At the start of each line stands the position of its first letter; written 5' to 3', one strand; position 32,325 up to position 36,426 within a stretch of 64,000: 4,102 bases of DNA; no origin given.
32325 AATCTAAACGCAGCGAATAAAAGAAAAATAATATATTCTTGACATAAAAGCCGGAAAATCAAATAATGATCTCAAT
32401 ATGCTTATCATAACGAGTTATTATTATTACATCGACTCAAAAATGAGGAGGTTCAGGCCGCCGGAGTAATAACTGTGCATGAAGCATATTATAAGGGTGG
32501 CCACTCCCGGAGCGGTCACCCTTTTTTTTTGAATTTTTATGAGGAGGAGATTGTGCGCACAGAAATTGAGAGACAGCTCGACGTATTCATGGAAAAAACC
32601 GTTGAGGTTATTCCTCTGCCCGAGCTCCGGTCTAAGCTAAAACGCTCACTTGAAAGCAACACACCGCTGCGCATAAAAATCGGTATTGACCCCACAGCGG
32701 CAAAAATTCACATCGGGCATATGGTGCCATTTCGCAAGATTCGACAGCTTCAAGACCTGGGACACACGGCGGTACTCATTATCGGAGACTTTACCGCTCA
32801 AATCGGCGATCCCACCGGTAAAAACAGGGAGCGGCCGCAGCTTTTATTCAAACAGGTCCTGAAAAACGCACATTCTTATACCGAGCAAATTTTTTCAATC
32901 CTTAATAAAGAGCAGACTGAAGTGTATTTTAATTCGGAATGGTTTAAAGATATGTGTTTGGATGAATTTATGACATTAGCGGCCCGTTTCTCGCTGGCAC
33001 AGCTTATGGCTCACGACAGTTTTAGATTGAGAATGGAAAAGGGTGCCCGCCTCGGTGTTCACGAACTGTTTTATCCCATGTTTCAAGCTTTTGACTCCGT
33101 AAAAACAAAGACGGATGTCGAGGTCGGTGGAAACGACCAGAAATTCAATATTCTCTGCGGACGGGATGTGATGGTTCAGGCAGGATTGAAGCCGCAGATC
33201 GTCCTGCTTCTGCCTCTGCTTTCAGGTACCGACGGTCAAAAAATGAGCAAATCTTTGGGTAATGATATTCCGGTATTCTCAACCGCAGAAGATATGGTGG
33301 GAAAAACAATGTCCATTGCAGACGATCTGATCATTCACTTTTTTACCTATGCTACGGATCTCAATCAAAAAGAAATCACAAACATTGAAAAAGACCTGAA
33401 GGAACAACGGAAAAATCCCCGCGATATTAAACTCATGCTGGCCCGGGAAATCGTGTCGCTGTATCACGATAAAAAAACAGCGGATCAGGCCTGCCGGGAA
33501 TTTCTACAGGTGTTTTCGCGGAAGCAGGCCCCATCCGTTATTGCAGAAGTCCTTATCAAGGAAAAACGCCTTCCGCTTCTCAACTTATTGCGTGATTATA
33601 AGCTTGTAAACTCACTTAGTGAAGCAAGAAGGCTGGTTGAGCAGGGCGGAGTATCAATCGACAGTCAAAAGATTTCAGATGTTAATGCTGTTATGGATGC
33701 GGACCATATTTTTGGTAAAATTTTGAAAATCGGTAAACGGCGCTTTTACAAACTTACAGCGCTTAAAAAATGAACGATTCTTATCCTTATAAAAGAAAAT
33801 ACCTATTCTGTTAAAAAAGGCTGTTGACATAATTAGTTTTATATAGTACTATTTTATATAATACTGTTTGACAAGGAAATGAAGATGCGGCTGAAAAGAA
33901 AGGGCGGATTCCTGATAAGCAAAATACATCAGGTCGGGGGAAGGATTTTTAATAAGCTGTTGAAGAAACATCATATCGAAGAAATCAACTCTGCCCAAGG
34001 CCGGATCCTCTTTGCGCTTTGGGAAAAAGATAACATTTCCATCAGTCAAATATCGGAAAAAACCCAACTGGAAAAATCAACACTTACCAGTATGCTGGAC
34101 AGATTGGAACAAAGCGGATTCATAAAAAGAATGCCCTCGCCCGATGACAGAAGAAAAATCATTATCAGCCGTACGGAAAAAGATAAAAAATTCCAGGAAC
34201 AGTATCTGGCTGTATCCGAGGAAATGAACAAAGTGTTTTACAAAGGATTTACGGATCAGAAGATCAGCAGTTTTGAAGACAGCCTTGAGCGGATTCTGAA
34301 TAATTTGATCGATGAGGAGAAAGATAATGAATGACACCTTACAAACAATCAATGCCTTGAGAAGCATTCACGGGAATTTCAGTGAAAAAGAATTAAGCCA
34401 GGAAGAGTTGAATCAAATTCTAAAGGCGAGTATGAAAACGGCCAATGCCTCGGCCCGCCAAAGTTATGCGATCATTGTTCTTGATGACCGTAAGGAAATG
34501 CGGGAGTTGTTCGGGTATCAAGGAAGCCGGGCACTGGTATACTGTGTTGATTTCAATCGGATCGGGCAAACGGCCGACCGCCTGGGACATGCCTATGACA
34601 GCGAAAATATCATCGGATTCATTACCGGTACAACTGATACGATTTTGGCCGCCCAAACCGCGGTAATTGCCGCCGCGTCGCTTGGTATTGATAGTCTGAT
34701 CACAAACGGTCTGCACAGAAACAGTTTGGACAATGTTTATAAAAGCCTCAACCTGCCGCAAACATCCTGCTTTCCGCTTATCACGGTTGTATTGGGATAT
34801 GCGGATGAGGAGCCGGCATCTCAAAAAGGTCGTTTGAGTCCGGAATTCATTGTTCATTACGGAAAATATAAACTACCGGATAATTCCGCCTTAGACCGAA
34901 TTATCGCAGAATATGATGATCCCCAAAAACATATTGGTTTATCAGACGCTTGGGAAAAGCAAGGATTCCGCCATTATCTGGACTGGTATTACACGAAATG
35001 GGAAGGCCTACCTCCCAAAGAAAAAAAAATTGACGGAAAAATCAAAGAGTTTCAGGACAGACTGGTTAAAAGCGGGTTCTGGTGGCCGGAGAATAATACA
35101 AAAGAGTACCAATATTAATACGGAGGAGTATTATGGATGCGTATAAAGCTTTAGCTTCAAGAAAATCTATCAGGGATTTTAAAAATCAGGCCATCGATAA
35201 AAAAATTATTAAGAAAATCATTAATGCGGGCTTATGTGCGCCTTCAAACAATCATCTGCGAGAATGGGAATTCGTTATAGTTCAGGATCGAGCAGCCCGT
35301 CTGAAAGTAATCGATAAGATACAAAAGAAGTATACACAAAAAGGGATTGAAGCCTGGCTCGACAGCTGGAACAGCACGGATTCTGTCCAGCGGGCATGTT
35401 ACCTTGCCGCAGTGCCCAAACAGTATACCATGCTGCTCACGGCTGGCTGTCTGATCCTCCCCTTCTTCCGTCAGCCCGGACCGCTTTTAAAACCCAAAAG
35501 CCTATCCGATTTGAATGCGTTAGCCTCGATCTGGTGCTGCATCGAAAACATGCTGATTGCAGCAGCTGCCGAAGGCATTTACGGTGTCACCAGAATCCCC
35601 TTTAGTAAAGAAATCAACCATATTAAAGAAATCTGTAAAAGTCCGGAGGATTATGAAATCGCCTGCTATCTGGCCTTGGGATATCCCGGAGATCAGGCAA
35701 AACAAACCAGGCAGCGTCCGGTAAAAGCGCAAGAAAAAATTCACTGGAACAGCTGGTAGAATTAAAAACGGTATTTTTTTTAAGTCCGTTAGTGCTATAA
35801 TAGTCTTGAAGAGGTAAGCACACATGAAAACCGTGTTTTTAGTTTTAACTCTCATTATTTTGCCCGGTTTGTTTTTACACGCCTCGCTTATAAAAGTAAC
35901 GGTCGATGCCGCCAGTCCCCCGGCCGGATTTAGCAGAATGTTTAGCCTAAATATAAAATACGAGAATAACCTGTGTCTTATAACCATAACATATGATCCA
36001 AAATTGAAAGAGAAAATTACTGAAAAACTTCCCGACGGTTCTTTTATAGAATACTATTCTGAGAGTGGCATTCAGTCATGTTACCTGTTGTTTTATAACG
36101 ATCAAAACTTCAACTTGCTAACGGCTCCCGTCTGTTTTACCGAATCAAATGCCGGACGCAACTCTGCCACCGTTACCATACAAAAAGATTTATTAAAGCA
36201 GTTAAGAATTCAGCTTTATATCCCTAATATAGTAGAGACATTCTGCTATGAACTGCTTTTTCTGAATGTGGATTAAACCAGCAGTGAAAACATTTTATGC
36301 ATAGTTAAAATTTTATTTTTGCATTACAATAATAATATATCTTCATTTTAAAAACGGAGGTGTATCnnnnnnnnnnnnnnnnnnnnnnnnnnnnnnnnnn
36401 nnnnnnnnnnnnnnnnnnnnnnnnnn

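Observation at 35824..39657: Tightly coupled operon of highly divergent, multi-module flagellin-like proteins outside any flagellar locus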

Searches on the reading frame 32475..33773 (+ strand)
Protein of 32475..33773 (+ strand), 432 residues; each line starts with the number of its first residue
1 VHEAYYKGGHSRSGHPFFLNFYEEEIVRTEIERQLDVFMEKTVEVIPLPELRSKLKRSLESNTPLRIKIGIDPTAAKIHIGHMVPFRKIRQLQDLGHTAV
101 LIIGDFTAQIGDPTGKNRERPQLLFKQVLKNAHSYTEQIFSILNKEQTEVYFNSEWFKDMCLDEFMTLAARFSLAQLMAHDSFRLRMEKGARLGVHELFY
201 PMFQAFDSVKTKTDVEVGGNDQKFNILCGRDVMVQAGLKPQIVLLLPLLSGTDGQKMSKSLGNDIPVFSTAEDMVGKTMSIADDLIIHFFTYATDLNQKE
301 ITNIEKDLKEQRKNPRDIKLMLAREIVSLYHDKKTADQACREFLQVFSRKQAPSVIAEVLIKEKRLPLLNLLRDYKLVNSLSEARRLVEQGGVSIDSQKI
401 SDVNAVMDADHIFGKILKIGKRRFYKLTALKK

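Call 84: search_protein_families(library=pfam, proteins=[window:32475-33773:+], max_evalue=0.00001)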
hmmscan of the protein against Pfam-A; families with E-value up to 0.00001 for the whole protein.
window:32475-33773:+ (432 aa): 2 families
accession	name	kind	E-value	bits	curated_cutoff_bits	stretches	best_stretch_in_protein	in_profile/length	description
PF00579.31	tRNA-synt_1b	-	3.6e-68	230.5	21.1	1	62-347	3-291/292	tRNA synthetases class I (W and Y)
PF22421.1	SYY_C-terminal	-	2.2e-08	34.3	27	1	356-425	9-81/83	Tyrosine--tRNA ligase SYY-like C-terminal domain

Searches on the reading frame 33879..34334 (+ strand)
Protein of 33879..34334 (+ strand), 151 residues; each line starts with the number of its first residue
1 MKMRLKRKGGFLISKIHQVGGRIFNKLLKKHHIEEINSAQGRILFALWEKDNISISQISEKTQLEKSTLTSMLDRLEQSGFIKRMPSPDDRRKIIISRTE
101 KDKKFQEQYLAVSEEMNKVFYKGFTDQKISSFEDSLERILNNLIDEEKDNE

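Call 84: search_protein_families(library=pfam, proteins=[window:33879-34334:+], max_evalue=0.00001)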
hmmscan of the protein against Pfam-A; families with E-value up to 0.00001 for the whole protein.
window:33879-34334:+ (151 aa): 5 families
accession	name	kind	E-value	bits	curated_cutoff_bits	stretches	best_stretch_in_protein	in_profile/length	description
PF01047.28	MarR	-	5.6e-20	71.4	24.6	1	36-93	1-58/59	MarR family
PF12802.13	MarR_2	-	2.1e-11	44.3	27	1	37-92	4-60/61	MarR family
PF22381.2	Staph_reg_Sar_Rot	-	1.7e-09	38.1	27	1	23-105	2-81/85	Transcriptional regulator SarA/Rot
PF13412.12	HTH_24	-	8.4e-09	35.3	21.9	1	40-83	5-48/48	Winged helix-turn-helix DNA-binding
PF13463.12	HTH_27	-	6.3e-06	26.8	22.2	0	45-101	10-67/68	Winged helix DNA-binding domain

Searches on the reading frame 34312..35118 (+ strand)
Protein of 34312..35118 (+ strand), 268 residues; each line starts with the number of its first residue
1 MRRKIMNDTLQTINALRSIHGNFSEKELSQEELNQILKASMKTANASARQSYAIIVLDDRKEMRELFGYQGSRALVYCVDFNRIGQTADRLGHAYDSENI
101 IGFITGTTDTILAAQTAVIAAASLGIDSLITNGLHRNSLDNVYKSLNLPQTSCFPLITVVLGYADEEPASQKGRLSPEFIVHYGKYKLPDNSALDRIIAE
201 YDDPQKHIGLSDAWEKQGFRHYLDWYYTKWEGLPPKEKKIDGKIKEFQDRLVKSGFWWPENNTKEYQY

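Call 84: search_protein_families(library=pfam, proteins=[window:34312-35118:+], max_evalue=0.00001)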
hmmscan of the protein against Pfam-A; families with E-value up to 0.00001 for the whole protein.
window:34312-35118:+ (268 aa): 1 family
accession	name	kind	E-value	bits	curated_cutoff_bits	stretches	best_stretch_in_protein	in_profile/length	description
PF00881.29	Nitroreductase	-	9.9e-10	39.3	23.5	0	17-67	5-54/167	Nitroreductase family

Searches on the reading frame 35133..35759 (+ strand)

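Call 84: search_protein_families(library=pfam, proteins=[window:35133-35759:+], max_evalue=0.00001)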
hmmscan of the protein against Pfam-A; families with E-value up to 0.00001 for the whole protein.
window:35133-35759:+ (208 aa): 2 families
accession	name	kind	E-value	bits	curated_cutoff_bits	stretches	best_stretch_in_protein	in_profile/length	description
PF00881.29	Nitroreductase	-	2.9e-19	70.3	23.5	1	8-184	2-167/167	Nitroreductase family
PF14512.11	TM1586_NiRdase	-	9.4e-08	32.4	27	0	3-30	2-29/215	Putative TM nitroreductase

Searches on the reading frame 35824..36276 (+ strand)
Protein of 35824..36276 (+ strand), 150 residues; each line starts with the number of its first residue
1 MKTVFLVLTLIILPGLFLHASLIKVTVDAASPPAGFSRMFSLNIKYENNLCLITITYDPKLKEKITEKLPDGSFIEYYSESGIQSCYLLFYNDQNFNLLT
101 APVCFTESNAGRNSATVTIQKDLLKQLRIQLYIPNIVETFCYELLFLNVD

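Call 3: search_protein_families(library=pfam, proteins=[window:35824-36276:+], max_evalue=10)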
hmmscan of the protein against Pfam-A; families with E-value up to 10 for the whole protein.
window:35824-36276:+ (150 aa): 1 family
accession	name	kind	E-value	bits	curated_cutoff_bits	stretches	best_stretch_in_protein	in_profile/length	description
PF04660.18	Nanovirus_coat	-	0.028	14.9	25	1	1-59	66-122/177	Nanovirus coat protein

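Call 4: search_protein_families(library=ncbifam, proteins=[window:35824-36276:+], max_evalue=10)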
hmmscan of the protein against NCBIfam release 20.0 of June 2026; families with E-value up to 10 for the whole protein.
window:35824-36276:+ (150 aa): 2 families
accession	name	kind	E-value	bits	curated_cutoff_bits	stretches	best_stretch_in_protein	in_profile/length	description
NF010388.0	PRK13815.1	equivalog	0.089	12.8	167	1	107-137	61-90/122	ribosome-binding factor A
TIGR02609.1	doc_partner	hypoth_equivalog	0.19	12.1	55.9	1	113-130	8-25/74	putative addiction module antidote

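Call 61: search_protein_families(library=phrogs, proteins=[window:35824-36276:+], max_evalue=0.1)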
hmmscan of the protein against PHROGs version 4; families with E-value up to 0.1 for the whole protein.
window:35824-36276:+ (150 aa): 0 families

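Call 62: search_protein_families(library=padloc, proteins=[window:35824-36276:+], max_evalue=0.1)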
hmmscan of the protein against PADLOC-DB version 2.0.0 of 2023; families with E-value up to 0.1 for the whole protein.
window:35824-36276:+ (150 aa): 0 families

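Call 89: search_solved_structures(query=A4, max_evalue=10)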
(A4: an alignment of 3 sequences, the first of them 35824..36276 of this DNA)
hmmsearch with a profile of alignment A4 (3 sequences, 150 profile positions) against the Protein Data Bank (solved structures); distinct sequences matched with E-value up to 10: 7.
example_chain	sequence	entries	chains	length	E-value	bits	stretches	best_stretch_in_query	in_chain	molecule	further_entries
5ezn_E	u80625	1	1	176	1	12.4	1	42-112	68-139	Cysteine-rich protective antigen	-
5ezn_G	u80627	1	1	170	1.2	12.3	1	42-113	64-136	Cysteine-rich protective antigen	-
5ezo_A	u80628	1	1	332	1.4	12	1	42-112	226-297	c12 Fab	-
5tih_A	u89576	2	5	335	2.4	11.3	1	43-112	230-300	Cysteine-rich protective antigen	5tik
6mpv_A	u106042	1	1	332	3.2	10.8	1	42-112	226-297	Cysteine-rich protective antigen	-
7phv_A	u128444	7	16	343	4.1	10.5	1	42-112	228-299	Cysteine-rich protective antigen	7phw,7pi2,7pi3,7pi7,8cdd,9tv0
8cde_B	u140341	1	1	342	8.6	9.5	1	42-98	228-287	Cysteine-rich protective antigen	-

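Call 90: find_homologous_proteins(query=A4, max_evalue=0.01)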
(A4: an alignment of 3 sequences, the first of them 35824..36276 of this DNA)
Query A4 (3 sequences) (150 aa, profile of the alignment): 6 proteins with E <= 0.01 among 746 candidates.
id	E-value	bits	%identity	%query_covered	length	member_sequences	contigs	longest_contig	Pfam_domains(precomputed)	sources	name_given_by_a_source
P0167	1.8e-84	299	100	100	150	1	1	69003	-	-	-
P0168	5.0e-83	294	67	100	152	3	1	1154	-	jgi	jgi:hypothetical protein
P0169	2.6e-80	285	62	94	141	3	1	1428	-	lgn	-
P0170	2.4e-72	260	63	98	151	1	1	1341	-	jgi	jgi:hypothetical protein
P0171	1.3e-55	205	55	91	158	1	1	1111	-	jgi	jgi:hypothetical protein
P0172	1.9e-27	114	69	45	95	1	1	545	-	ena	-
